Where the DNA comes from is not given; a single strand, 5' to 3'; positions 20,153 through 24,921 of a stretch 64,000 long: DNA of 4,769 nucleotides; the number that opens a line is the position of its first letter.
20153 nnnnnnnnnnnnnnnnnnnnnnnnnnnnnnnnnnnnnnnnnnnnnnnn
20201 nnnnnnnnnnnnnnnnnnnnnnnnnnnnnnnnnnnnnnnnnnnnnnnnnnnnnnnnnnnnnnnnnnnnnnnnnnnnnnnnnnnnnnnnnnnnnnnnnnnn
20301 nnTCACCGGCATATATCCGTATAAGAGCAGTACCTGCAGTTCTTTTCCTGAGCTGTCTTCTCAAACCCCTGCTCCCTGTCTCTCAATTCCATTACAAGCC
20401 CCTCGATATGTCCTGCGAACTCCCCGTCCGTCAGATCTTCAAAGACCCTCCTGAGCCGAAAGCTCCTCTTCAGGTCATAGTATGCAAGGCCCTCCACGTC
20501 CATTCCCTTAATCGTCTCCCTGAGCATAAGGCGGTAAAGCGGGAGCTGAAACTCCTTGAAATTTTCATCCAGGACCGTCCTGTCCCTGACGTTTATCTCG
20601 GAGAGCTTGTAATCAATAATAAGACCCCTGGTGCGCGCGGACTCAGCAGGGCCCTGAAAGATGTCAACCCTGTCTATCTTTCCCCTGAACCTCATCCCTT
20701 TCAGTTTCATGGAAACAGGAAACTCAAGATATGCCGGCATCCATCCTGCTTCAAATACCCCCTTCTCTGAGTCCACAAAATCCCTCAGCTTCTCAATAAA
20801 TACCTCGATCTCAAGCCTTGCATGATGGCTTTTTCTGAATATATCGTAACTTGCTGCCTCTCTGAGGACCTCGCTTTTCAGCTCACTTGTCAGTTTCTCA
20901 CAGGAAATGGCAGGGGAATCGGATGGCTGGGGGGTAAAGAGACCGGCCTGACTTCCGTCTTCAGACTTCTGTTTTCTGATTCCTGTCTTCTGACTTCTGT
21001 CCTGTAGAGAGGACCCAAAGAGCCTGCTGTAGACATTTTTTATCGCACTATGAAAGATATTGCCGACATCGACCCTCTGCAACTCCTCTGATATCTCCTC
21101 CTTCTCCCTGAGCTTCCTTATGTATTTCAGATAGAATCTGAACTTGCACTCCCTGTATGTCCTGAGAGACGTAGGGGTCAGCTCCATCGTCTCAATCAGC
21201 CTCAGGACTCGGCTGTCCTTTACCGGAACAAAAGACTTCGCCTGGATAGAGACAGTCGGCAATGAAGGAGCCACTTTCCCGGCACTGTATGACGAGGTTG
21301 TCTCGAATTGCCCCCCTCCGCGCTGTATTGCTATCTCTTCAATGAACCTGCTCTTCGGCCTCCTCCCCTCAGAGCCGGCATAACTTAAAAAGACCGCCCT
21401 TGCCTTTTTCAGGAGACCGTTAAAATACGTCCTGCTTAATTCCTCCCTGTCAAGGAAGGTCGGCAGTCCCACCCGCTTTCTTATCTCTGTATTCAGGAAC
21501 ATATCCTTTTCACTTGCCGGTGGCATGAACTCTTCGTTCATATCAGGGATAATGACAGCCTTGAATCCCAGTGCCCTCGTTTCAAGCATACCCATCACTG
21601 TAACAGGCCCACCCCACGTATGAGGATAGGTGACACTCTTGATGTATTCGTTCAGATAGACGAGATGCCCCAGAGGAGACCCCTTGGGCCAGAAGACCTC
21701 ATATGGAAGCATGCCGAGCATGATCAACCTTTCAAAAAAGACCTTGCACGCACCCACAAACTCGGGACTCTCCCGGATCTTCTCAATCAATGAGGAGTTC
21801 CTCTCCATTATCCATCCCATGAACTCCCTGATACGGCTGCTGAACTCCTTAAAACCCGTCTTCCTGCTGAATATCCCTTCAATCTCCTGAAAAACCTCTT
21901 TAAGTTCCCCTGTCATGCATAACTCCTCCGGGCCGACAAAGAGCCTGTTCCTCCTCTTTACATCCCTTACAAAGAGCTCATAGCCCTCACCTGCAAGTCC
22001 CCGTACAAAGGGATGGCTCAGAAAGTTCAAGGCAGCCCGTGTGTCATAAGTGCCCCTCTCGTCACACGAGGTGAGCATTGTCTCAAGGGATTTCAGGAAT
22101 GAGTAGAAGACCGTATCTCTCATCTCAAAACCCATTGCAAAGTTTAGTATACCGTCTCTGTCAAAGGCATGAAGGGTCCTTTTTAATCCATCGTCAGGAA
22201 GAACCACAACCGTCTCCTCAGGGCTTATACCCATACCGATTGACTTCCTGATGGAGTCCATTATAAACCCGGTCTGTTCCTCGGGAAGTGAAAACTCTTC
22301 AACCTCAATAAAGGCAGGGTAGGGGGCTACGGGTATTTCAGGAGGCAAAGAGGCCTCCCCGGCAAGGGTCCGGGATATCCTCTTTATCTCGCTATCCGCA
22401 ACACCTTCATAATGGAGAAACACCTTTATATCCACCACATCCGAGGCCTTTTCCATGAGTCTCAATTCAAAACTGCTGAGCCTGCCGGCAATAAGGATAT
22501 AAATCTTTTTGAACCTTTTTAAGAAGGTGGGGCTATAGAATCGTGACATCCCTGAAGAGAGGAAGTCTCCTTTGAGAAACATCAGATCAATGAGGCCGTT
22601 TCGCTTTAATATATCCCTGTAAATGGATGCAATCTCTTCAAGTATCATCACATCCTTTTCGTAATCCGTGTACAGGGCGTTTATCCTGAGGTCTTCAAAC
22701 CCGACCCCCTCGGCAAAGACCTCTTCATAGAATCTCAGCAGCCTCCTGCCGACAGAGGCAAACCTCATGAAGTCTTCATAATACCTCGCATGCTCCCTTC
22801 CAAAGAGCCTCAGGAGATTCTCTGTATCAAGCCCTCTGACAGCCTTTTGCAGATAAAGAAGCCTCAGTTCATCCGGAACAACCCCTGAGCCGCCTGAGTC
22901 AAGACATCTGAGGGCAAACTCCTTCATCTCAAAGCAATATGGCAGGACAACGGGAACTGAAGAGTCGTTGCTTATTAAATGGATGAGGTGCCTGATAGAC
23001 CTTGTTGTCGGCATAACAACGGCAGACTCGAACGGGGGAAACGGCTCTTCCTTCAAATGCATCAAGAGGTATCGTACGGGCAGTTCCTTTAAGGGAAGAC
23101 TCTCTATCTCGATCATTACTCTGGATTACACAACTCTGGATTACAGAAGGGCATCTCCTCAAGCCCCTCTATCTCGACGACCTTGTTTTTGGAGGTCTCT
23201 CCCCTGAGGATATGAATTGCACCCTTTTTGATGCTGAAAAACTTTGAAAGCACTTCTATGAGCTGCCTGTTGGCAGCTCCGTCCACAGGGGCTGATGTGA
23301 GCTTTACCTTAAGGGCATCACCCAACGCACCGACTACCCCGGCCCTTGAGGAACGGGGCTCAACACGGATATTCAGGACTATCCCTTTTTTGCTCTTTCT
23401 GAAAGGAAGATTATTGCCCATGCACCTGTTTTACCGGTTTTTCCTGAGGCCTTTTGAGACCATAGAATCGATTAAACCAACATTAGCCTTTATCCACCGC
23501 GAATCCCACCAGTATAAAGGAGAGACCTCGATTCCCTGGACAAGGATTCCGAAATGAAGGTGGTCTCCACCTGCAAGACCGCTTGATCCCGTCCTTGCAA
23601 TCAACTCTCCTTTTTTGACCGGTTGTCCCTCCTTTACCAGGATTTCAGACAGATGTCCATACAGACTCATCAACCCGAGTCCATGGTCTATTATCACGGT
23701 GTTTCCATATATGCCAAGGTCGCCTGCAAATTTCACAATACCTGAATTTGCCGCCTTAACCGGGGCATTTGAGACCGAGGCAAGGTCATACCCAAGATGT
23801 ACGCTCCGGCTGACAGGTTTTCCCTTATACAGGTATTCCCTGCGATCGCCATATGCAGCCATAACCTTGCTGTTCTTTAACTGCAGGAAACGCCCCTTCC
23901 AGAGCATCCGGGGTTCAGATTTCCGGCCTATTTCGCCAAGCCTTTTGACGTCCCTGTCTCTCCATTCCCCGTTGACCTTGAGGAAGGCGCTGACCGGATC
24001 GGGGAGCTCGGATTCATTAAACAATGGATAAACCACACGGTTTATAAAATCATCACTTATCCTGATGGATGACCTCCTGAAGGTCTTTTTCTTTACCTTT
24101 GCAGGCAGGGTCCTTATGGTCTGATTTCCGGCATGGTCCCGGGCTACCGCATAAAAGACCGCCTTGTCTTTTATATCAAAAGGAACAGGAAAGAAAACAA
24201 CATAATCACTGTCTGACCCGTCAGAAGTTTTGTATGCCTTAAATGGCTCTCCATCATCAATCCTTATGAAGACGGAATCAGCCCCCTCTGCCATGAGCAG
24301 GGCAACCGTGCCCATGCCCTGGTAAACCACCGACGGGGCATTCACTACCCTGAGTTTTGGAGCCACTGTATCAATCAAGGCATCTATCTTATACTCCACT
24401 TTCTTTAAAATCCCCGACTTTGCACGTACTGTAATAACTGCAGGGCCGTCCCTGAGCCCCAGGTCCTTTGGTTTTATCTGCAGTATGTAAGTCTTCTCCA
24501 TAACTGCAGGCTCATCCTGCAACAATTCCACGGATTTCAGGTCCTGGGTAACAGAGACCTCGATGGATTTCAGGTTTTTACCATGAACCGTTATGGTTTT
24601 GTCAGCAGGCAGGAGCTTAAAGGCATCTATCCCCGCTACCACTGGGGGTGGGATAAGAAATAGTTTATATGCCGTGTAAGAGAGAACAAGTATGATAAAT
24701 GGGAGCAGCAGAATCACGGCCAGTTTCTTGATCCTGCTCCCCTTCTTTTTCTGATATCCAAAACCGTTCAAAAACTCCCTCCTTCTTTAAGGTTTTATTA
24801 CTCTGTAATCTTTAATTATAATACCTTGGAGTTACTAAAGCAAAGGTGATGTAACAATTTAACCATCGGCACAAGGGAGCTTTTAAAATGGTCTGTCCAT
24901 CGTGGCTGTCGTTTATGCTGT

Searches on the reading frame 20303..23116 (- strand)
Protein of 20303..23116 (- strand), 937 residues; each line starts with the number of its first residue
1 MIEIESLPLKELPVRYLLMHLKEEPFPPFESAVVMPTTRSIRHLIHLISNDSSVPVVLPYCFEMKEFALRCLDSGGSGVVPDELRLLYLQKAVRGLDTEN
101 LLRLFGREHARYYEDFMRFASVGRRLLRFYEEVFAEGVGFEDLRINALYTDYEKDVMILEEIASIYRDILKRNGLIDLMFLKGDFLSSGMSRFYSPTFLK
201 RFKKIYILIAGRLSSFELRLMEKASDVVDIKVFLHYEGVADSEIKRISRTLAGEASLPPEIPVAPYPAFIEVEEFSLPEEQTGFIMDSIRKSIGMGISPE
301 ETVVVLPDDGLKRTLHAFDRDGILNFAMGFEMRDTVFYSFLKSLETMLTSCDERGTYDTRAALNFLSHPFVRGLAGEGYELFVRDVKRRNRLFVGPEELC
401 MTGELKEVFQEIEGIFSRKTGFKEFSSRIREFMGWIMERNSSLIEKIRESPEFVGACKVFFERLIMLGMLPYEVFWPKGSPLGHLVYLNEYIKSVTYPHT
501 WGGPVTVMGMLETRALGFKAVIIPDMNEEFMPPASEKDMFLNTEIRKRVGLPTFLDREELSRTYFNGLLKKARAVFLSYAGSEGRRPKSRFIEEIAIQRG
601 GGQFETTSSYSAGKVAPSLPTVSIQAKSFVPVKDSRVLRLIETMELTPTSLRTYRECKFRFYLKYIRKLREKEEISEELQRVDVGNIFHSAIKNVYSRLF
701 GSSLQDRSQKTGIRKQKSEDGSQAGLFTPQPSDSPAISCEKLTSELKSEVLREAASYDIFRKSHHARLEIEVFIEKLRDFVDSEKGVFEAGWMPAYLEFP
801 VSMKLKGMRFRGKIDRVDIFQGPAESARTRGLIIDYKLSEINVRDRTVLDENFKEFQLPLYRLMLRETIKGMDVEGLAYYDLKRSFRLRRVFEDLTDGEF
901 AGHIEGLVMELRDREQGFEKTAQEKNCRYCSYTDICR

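Call 55: search_protein_families(library=pfam, proteins=[window:20303-23116:-], max_evalue=0.00001)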
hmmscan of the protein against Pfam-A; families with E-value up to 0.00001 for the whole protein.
window:20303-23116:- (937 aa): 1 family
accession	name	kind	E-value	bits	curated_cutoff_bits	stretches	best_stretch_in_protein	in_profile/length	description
PF12705.13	PDDEXK_1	-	2.6e-31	109.9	22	1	646-937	2-247/247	PD-(D/E)XK nuclease superfamily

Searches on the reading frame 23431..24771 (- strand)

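Call 27: search_protein_families(library=ncbifam, proteins=[window:23431-24771:-], max_evalue=1e-25)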
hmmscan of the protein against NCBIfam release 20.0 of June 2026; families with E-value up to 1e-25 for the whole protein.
window:23431-24771:- (446 aa): 2 families
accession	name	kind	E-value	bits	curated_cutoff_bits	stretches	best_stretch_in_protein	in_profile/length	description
NF052529.1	PG_M23_Pgp6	exception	1.8e-74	251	600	1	13-432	7-442/452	peptidoglycan metallopeptidase Pgp6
NF052530.1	Heli_ShapePgp3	exception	1.3e-33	116.3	300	1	279-420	125-262/270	peptidoglycan metallopeptidase Pgp3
